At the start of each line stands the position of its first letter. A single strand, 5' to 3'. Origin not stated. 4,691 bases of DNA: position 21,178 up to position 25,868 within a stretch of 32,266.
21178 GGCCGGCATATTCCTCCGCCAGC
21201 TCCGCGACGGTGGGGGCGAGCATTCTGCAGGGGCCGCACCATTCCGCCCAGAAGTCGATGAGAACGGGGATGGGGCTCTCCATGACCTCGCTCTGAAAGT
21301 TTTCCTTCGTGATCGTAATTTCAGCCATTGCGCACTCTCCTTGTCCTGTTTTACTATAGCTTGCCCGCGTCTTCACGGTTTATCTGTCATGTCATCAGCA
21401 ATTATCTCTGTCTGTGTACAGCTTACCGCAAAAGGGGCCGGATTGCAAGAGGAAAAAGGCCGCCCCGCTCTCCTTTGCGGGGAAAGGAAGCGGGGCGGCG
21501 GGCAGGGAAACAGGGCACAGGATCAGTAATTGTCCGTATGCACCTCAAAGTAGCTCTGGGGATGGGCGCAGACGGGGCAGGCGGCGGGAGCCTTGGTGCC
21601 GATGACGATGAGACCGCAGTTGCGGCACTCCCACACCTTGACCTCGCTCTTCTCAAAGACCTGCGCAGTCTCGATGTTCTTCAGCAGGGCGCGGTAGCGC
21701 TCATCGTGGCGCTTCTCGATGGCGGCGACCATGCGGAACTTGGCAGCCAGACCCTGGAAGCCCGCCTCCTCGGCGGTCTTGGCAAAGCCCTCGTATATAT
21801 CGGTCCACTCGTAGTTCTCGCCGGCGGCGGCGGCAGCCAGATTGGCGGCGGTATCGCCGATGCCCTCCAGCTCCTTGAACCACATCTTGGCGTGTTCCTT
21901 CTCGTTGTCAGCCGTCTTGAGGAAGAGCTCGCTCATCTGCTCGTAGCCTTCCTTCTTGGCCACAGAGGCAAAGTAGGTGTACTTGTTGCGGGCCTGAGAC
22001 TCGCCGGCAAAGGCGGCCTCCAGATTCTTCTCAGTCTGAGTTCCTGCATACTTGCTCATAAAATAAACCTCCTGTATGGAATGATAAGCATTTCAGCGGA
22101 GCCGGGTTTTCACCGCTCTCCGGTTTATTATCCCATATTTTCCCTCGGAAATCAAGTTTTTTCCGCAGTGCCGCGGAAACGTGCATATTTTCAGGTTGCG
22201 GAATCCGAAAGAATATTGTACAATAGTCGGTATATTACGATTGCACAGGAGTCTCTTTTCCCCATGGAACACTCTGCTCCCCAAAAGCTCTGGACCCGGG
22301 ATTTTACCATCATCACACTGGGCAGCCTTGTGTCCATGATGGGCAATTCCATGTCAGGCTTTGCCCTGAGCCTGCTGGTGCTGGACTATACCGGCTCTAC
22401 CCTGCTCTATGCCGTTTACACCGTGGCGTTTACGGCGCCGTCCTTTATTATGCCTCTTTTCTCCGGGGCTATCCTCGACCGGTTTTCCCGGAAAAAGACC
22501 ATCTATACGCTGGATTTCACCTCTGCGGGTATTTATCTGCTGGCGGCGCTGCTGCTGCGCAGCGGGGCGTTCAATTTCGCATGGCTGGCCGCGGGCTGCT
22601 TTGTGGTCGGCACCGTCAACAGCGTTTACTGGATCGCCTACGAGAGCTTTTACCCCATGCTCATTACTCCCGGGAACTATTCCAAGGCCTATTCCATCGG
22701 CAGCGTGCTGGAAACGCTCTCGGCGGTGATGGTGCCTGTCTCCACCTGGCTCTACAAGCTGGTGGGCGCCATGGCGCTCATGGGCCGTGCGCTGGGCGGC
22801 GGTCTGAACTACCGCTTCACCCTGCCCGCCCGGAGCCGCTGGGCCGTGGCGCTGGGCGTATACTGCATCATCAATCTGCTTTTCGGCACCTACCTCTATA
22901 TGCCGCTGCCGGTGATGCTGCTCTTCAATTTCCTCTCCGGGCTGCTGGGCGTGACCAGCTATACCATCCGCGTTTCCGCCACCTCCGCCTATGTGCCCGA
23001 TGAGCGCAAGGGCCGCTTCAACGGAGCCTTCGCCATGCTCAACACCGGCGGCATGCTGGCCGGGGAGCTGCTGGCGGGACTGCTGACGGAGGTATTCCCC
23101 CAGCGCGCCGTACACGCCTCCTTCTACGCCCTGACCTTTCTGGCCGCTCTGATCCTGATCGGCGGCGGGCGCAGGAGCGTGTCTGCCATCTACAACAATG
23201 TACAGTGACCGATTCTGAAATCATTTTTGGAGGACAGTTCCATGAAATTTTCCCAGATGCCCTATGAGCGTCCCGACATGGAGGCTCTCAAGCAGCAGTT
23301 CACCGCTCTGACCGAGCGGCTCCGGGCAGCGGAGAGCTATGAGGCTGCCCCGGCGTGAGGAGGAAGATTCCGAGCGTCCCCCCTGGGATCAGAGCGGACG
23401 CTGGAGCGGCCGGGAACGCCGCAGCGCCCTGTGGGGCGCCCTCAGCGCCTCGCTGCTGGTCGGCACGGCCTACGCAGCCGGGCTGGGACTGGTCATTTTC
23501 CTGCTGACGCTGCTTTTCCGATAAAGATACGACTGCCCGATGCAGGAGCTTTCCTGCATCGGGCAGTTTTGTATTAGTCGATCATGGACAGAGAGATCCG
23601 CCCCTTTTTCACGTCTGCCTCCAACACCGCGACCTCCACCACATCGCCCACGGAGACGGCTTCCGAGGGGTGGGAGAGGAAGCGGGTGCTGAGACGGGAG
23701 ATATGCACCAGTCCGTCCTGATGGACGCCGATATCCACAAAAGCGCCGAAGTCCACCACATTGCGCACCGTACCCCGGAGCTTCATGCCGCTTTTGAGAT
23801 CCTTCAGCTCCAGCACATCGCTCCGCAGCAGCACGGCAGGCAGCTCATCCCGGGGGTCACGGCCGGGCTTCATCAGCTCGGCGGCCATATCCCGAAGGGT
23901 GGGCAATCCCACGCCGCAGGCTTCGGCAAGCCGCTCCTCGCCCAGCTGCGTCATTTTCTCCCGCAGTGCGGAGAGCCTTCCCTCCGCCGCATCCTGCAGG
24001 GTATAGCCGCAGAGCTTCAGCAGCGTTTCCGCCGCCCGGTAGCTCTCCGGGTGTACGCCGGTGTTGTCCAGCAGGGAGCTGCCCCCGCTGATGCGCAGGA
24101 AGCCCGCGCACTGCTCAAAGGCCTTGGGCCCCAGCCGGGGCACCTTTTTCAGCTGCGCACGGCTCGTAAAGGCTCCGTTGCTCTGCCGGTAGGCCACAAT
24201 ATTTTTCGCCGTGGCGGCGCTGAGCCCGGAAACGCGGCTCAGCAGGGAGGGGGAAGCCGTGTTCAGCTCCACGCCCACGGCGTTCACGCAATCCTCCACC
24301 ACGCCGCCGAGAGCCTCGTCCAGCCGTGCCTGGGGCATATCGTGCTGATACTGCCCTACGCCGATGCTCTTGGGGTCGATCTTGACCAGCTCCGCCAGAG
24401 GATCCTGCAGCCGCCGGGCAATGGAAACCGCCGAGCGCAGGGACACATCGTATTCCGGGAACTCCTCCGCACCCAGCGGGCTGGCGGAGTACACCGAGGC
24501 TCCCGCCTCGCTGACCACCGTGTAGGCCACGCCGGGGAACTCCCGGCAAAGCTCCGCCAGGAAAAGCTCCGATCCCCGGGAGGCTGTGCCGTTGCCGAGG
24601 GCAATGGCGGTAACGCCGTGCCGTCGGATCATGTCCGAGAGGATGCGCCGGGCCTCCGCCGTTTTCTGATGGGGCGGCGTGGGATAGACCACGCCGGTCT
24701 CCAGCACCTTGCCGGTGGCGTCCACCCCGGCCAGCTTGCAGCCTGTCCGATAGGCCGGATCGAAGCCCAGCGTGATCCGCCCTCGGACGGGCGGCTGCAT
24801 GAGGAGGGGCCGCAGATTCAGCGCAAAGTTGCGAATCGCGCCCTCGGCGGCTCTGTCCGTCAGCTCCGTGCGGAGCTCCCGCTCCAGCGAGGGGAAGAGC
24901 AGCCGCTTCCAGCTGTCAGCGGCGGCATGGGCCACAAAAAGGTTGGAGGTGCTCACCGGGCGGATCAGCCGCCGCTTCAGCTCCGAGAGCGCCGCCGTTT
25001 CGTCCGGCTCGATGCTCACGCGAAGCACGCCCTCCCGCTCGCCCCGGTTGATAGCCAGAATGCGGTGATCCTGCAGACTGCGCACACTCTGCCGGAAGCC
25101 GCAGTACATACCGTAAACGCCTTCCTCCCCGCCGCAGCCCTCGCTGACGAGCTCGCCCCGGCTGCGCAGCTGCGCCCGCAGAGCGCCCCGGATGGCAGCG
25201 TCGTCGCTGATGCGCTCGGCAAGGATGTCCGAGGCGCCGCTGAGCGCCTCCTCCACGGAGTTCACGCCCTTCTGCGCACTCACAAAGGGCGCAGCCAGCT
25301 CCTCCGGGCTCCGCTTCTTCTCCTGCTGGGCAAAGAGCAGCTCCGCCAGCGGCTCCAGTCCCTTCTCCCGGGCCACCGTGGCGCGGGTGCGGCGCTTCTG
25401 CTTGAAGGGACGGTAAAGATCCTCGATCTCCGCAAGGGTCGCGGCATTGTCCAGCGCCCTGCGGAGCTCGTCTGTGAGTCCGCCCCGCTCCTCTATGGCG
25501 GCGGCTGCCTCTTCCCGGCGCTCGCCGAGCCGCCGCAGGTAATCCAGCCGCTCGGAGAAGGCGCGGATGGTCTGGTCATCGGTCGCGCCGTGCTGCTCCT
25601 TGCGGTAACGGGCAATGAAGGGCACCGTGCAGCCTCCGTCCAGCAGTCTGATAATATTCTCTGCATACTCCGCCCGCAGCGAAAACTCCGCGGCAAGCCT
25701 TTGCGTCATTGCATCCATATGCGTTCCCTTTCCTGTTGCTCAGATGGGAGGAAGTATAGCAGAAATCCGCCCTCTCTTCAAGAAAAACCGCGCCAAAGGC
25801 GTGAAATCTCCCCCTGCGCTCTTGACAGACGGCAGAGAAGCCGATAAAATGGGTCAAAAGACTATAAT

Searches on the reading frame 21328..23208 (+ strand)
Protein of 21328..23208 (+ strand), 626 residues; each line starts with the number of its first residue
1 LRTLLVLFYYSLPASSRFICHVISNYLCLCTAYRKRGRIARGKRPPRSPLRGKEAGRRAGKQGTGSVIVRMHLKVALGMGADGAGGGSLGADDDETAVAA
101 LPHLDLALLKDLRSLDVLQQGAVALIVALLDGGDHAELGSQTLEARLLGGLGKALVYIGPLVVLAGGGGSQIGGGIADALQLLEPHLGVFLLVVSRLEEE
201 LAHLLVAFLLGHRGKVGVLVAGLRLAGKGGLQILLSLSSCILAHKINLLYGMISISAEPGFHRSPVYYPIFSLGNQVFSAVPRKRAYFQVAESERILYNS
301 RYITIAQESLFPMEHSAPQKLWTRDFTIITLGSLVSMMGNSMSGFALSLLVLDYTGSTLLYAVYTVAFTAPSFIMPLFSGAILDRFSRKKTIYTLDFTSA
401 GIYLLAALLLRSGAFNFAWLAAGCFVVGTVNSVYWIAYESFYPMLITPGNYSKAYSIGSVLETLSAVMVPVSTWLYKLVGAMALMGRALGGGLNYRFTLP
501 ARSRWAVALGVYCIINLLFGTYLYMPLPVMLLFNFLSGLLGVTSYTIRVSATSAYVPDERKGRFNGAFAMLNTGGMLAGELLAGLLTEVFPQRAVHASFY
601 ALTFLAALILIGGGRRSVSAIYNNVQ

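Call 13: search_protein_families(library=pfam, proteins=[window:21328-23208:+], max_evalue=0.001)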
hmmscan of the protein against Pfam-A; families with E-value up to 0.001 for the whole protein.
window:21328-23208:+ (626 aa): 2 families
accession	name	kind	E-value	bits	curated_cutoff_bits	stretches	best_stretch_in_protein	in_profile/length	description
PF07690.21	MFS_1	-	1.1e-13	51.2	33.4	2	330-480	2-149/347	Major Facilitator Superfamily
PF05977.19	MFS_3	-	3e-05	23.1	27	1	324-461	10-147/524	Transmembrane secretion effector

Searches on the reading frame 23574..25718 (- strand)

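Call 13: search_protein_families(library=pfam, proteins=[window:23574-25718:-], max_evalue=0.001)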
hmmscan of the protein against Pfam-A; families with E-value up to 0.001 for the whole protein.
window:23574-25718:- (714 aa): 9 families
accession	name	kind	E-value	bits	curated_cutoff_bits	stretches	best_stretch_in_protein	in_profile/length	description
PF16921.10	Tex_YqgF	-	1.6e-48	164.7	27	1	315-438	2-126/126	Tex protein YqgF-like domain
PF12836.13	HHH_3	-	1.2e-30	105.8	27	1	478-542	1-65/65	Helix-hairpin-helix motif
PF22706.1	Tex_central_region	-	1.7e-27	97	27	1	134-298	2-178/178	Tex central region-like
PF09371.15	Tex_N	-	9.9e-25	86.5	32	1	4-76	3-75/75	Tex-like protein N-terminal domain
PF17674.7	HHH_9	-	3e-18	66.9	23.1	1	550-623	3-70/70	HHH domain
PF00575.29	S1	-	1.2e-17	64.4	22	1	642-712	3-73/74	S1 RNA binding domain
PF14635.12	HHH_7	-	2.7e-07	31.3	27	1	451-544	5-104/104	Helix-hairpin-helix motif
PF23459.1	S1_RRP5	-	8.5e-07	29.9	27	1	641-711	1-71/72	RRP5 S1 domain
PF14639.11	YqgF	-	5.1e-05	23.6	35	1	397-445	99-147/150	Holliday-junction resolvase-like of SPT6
